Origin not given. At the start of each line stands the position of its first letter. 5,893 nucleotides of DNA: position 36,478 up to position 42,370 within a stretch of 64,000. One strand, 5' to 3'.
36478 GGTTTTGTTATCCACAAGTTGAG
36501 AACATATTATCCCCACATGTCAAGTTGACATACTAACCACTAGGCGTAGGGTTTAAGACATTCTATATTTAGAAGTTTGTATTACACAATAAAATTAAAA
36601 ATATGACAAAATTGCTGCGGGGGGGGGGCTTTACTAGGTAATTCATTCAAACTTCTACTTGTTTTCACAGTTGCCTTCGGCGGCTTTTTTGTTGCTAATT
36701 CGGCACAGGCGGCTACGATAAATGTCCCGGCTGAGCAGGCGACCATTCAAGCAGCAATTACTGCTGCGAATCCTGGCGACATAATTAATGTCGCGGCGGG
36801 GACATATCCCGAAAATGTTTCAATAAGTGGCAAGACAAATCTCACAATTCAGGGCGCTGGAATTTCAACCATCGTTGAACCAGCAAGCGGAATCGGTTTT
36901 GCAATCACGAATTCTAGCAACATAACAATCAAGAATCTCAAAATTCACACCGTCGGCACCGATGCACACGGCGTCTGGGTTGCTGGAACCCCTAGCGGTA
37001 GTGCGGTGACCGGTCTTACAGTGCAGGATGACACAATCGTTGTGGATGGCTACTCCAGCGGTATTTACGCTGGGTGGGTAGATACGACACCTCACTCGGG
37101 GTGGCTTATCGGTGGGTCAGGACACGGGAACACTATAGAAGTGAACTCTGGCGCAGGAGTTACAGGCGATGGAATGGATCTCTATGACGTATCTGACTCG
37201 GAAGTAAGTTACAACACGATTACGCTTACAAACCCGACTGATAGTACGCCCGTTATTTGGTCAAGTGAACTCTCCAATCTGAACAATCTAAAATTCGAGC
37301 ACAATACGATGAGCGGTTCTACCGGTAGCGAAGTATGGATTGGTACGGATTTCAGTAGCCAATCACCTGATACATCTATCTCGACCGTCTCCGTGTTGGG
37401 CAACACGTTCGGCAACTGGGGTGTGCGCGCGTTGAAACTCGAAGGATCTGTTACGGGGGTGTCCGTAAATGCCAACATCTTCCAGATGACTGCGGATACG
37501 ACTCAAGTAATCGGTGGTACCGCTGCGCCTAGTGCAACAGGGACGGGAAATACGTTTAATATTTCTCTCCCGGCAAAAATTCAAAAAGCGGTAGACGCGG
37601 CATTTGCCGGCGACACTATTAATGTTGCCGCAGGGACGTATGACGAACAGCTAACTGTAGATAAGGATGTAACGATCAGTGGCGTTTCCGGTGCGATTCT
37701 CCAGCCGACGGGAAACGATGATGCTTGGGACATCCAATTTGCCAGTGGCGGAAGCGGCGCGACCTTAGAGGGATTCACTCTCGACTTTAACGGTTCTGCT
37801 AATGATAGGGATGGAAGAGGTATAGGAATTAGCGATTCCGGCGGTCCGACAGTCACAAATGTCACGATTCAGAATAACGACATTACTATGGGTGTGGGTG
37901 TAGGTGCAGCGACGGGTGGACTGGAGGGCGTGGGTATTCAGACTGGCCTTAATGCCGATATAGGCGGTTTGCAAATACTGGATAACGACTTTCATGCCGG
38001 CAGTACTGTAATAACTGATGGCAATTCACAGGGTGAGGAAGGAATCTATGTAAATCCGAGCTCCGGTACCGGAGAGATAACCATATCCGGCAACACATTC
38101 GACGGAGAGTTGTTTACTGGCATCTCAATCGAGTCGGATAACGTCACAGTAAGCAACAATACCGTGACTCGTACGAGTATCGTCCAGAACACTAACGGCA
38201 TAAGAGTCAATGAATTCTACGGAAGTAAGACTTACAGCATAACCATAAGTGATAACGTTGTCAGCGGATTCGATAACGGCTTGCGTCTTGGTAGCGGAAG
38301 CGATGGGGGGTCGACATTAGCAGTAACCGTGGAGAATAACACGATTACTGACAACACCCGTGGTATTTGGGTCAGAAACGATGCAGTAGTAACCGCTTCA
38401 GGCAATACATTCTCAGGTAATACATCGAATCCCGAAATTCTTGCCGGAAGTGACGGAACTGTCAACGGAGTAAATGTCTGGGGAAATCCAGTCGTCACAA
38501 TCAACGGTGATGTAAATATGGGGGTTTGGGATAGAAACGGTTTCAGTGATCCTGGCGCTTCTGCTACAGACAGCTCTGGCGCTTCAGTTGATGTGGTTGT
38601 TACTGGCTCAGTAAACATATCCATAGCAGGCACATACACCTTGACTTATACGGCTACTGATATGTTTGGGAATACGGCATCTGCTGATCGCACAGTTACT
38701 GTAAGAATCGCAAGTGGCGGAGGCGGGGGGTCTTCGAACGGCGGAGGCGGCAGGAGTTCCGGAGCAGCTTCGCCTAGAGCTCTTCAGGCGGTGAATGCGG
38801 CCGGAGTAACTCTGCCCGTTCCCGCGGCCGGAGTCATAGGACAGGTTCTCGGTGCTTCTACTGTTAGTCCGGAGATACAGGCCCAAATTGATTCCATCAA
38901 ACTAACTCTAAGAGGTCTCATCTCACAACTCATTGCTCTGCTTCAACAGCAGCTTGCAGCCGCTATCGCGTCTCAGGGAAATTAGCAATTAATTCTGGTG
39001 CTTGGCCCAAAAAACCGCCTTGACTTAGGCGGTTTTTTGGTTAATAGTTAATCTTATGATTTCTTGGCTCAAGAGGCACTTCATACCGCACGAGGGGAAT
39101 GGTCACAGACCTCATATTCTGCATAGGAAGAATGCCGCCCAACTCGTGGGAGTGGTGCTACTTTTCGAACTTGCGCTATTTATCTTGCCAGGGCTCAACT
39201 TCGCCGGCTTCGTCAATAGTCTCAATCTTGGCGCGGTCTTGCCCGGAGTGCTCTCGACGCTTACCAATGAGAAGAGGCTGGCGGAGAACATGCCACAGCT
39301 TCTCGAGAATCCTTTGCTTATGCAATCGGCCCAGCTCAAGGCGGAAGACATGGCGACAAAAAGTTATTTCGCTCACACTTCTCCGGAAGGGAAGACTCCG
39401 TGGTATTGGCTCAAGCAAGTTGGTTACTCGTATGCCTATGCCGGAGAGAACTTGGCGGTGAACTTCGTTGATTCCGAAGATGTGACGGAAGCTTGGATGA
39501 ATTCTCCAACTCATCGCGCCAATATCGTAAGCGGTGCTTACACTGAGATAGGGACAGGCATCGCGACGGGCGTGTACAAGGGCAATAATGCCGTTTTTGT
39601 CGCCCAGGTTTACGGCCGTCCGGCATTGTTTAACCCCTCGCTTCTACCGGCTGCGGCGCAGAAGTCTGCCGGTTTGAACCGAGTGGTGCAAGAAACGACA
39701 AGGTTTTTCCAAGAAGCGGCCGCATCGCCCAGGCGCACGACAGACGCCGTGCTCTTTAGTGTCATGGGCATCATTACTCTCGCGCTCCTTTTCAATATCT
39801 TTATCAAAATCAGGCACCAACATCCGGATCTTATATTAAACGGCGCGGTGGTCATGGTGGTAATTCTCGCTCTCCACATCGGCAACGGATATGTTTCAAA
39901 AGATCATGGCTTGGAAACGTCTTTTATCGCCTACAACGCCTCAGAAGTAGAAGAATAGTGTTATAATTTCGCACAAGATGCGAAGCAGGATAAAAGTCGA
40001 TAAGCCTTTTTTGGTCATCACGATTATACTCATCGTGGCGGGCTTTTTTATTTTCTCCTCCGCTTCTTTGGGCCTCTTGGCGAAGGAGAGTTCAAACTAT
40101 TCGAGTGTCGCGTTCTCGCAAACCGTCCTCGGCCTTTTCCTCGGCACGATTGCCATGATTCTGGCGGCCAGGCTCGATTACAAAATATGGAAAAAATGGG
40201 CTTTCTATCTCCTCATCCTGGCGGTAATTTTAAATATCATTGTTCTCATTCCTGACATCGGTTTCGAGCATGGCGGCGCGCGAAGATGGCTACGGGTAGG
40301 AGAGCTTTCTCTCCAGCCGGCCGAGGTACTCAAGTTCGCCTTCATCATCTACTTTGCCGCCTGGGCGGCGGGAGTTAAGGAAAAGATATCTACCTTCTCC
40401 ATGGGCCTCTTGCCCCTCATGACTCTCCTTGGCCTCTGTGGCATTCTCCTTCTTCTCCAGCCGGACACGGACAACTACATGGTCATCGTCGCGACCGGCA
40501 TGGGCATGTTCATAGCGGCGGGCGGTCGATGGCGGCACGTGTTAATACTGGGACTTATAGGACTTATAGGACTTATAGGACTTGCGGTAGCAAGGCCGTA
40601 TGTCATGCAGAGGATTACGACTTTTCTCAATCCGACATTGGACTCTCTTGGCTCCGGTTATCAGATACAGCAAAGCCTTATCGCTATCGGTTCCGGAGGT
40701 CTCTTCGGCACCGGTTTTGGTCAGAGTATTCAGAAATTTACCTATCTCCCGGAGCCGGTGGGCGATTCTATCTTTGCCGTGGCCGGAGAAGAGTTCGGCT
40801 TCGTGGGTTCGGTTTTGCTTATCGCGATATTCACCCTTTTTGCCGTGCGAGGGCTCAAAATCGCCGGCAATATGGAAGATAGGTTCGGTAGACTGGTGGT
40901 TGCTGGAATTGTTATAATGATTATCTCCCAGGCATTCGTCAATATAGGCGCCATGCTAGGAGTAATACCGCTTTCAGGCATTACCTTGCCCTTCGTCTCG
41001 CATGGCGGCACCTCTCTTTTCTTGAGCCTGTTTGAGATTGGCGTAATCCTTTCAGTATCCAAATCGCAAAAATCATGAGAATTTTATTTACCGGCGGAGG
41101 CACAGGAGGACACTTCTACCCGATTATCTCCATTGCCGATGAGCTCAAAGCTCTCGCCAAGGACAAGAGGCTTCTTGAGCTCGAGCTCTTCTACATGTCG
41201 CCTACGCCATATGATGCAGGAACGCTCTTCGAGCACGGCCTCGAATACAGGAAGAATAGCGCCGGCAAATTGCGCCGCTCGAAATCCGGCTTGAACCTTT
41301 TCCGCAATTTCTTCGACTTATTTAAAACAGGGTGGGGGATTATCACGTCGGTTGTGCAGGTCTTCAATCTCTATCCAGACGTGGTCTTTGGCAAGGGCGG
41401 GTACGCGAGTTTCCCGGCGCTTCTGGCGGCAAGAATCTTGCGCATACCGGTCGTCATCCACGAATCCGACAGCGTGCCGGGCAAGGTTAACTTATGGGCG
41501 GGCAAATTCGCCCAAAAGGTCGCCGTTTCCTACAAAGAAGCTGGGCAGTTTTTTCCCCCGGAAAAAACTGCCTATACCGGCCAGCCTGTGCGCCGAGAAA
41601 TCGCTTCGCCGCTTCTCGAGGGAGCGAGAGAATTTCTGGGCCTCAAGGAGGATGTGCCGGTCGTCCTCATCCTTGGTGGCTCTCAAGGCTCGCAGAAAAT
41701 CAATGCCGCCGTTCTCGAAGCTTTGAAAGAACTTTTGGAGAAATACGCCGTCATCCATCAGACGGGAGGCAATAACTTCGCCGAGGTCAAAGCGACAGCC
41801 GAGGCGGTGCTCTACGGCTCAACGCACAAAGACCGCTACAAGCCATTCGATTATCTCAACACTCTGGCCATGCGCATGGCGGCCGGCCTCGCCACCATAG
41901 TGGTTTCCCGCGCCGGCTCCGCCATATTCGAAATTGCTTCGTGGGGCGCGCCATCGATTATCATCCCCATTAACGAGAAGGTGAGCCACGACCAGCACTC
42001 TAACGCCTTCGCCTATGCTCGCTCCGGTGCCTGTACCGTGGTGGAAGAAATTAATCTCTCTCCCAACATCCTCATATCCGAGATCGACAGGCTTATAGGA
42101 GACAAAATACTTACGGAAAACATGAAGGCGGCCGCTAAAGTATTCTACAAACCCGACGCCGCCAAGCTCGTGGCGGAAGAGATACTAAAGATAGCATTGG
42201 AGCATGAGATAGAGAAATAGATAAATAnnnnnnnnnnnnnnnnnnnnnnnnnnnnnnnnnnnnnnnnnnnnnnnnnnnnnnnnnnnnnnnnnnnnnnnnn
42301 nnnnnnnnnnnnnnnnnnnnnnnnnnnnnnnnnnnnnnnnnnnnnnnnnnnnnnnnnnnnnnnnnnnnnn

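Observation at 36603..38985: Out-of-frame G10 tract separates the ATG from the signal peptide of a large beta-helix surface protein (candidate slipped-strand phase-variable adhesin)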

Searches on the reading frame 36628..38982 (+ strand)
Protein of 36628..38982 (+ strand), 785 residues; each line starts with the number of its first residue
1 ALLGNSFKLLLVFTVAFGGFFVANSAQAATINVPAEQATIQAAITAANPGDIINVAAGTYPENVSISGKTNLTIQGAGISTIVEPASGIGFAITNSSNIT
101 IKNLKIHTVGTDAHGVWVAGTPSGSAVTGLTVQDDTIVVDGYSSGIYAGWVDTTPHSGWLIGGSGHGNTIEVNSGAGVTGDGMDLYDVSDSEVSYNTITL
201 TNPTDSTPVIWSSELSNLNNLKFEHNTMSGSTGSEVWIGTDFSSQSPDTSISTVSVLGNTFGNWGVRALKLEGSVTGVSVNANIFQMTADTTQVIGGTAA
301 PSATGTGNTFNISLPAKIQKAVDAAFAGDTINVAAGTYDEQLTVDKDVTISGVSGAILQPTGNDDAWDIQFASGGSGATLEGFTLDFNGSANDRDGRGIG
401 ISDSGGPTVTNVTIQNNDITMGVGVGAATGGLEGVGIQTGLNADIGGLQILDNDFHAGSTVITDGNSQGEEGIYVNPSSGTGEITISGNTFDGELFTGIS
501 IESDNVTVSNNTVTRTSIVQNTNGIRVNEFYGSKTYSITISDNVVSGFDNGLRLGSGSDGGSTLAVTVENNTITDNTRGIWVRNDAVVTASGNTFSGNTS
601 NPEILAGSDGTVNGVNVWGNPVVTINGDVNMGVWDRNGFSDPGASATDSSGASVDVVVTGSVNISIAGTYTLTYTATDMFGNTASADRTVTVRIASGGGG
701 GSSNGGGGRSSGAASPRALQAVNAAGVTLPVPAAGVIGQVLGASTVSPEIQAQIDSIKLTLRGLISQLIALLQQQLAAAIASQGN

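Call 34: search_solved_structures(query=window:36628-38982:+, max_evalue=0.01)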
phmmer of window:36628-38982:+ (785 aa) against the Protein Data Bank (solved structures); distinct sequences matched with E-value up to 0.01: 1.
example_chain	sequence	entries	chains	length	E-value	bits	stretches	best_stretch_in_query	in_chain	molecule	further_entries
2kpn_A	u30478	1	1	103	0.00015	23.5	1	653-695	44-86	Bacillolysin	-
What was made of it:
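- Tried and rejected: (7) Sequence search of the PDB gave only a weak Ig-like domain hit (call 34).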

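Call 51: predict_structure(alignment_id=A3)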
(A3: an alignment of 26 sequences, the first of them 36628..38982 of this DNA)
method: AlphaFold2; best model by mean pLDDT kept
length: 785 residues; sequences in the alignment: 26
mean_pLDDT: 82.9   pTM: 0.76
mean pLDDT of the five models: 82.9, 82.2, 80.4, 78.0, 77.6
residues with pLDDT >= 90: 441; 70-90: 179; 50-70: 78; < 50: 87
segments of 3 or more residues with pLDDT < 50: 1-4, 17-24, 616-640, 694-715, 726-747
pLDDT, mean of each block of 10 residues (from residue 1): 51 51 66 97 97 98 95 98 92 96 97 93 85 97 93 92 98 86 96 98 90 95 97 94 80 98 94 97 97 96 98 97 98 97 97 96 83 96 93 85 88 98 63 83 95 94 77 91 95 95 95 95 90 84 97 83 87 93 87 84 68 52 38 37 61 73 62 79 77 43 35 46 50 38 44 76 84 84 66
secondary structure, 60 per line:
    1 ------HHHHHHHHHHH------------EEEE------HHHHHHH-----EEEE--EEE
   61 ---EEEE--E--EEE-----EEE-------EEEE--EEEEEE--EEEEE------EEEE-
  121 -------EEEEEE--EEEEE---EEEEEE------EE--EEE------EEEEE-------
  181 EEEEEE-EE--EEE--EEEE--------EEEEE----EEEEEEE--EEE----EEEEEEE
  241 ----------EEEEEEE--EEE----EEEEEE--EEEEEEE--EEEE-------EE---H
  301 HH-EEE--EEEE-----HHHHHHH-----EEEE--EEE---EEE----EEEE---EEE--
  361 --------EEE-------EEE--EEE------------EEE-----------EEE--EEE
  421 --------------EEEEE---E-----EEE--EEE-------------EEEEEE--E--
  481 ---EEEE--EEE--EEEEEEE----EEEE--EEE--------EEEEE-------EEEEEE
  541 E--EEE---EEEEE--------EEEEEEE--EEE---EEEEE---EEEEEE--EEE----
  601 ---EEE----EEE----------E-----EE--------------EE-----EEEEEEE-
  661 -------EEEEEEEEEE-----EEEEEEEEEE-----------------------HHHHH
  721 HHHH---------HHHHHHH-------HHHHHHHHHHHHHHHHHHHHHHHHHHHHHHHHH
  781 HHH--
elements in order (helices of 4 or more, strands of 3 or more residues): H7-17 E30-33 H40-46 E52-55 E58-60 E64-67 E73-75 E81-83 E91-94 E97-102 E105-109 E116-119 E128-133 E136-140 E144-149 E160-162 E169-173 E181-186 E192-194 E197-200 E209-213 E218-224 E227-229 E234-240 E251-257 E260-262 E267-272 E275-281 E284-287 E304-306 E309-312 H318-324 E330-333 E336-338 E342-344 E349-352 E356-358 E369-371 E379-381 E384-386 E399-401 E413-415 E418-420 E435-439 E449-451 E454-456 E470-475 E484-487 E490-492 E495-501 E506-509 E512-514 E523-527 E535-541 E544-546 E550-554 E563-569 E572-574 E578-582 E586-591 E594-596 E604-606 E611-613 E653-659 E668-677 E683-692 H716-724 H734-740 H748-783
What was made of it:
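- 36712..38985 (+): Mature protein coding region plus stop. Beta-helix domain 1 is at about 36715-37527, beta-helix domain 2 at about 37537-38466, the Ig-like domain at about 38497-38703, and the Gly-rich disordered linker and long C-terminal helix at 38707-38982. AlphaFold2 model with mean pLDDT 82.9 and pTM 0.76 (call 51).
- On Right-handed parallel beta-helix proteins (Pfam Beta_helix/NosD; pectate-lyase-like fold): The model shows two beta-helix domains at pLDDT mostly above 90 (call 51).
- (6) The 2.36-kb downstream frame is fully intact and folds into a confident model (call 51).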

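Call 53: fold_search(model_id=the predicted structure, library=pdb)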
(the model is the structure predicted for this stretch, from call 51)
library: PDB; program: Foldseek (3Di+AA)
matches with E <= 10: 300; with E <= 0.001: 39
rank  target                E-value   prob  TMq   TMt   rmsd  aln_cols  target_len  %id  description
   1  8bwk_B                2.5e-08  1.00  0.19  0.20  25.6       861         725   10  Metagenomic derived PL6 alginate lyase (released 2023-12-20)
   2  7o77                  1.1e-07  1.00  0.20  0.22  22.7       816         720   11  Structure of the PL6 family alginate lyase Patl3640 from Pseudoalteromonas atlantica T6c (released 2021-07-28)
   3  5gkd_A                3.5e-07  1.00  0.20  0.21  24.7       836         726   12  Structure of PL6 family alginate lyase AlyGC (released 2017-02-08)
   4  8bwk_C                4.4e-07  1.00  0.21  0.23  24.8       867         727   10  Metagenomic derived PL6 alginate lyase (released 2023-12-20)
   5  8bwk_A                4.6e-07  1.00  0.21  0.22  24.9       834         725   11  Metagenomic derived PL6 alginate lyase (released 2023-12-20)
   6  7dmk_A                5.2e-07  1.00  0.18  0.19  25.1       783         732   11  PL6 alginate lyase BcAlyPL6 (released 2021-10-06)
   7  8ja4                  1.3e-06  1.00  0.14  0.20  22.5       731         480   11  Structure of the alginate epimerase/lyase (released 2024-05-08)
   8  9ozl_A                1.5e-06  1.00  0.20  0.39  13.5       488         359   12  Crystal structure of the polysaccharide lyase RbmB from Vibrio cholerae (released 2026-03-11)
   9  9ozl_C                2.0e-06  1.00  0.16  0.31  15.6       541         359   13  Crystal structure of the polysaccharide lyase RbmB from Vibrio cholerae (released 2026-03-11)
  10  9ozl_D                3.0e-06  1.00  0.19  0.38  15.2       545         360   12  Crystal structure of the polysaccharide lyase RbmB from Vibrio cholerae (released 2026-03-11)
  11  9ozd_A                3.0e-06  1.00  0.16  0.30  14.4       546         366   13  Crystal structure of the polysaccharide lyase RbmB from Vibrio cholerae bound to Vibrio Polysaccharide (released 2026-03-11)
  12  8bwk_D                6.1e-06  1.00  0.19  0.20  24.4       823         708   10  Metagenomic derived PL6 alginate lyase (released 2023-12-20)
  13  7eea_A                7.3e-06  1.00  0.20  0.24  16.6       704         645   13  Cyanophage Pam1 tailspike receptor-binding domain (released 2021-10-20)
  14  9ozd_B                1.2e-05  1.00  0.15  0.29  15.2       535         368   13  Crystal structure of the polysaccharide lyase RbmB from Vibrio cholerae bound to Vibrio Polysaccharide (released 2026-03-11)
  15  9ozl_B                1.4e-05  1.00  0.20  0.43  13.4       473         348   12  Crystal structure of the polysaccharide lyase RbmB from Vibrio cholerae (released 2026-03-11)
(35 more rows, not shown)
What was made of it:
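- On Right-handed parallel beta-helix proteins (Pfam Beta_helix/NosD; pectate-lyase-like fold): Foldseek hits to beta-helix enzymes and tailspikes reach E down to 2.5e-08 (call 53).
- Closest known: Two-domain right-handed beta-helix polysaccharide lyases. Same: PL6 enzymes also have two tandem beta-helix domains (call 53).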

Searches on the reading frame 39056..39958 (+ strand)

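Call 5: search_protein_families(library=pfam, proteins=[window:39056-39958:+], max_evalue=0.01)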
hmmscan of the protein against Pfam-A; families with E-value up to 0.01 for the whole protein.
window:39056-39958:+ (300 aa): 1 family
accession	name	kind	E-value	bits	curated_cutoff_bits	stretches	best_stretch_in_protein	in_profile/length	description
PF00188.32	CAP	-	1.5e-16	61.7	21.1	1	69-185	3-116/117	Cysteine-rich secretory protein family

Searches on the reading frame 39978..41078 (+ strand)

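Call 5: search_protein_families(library=pfam, proteins=[window:39978-41078:+], max_evalue=0.01)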
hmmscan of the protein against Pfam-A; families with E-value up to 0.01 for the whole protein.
window:39978-41078:+ (366 aa): 1 family
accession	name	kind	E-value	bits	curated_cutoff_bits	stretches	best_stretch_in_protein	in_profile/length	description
PF01098.24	FTSW_RODA_SPOVE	-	1e-95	321.2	26.4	1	13-365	5-355/356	Cell cycle protein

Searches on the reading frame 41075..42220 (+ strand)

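Call 58: search_protein_families(library=pfam, proteins=[window:41075-42220:+], max_evalue=0.001)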
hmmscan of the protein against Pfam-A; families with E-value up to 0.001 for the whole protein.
window:41075-42220:+ (381 aa): 2 families
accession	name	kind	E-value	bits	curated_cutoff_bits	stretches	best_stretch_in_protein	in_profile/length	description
PF04101.22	Glyco_tran_28_C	-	4e-29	102.2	22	1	196-365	1-165/166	Glycosyltransferase family 28 C-terminal domain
PF03033.26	Glyco_transf_28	-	1e-25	90.9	26.2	1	3-150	1-138/139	Glycosyltransferase family 28 N-terminal domain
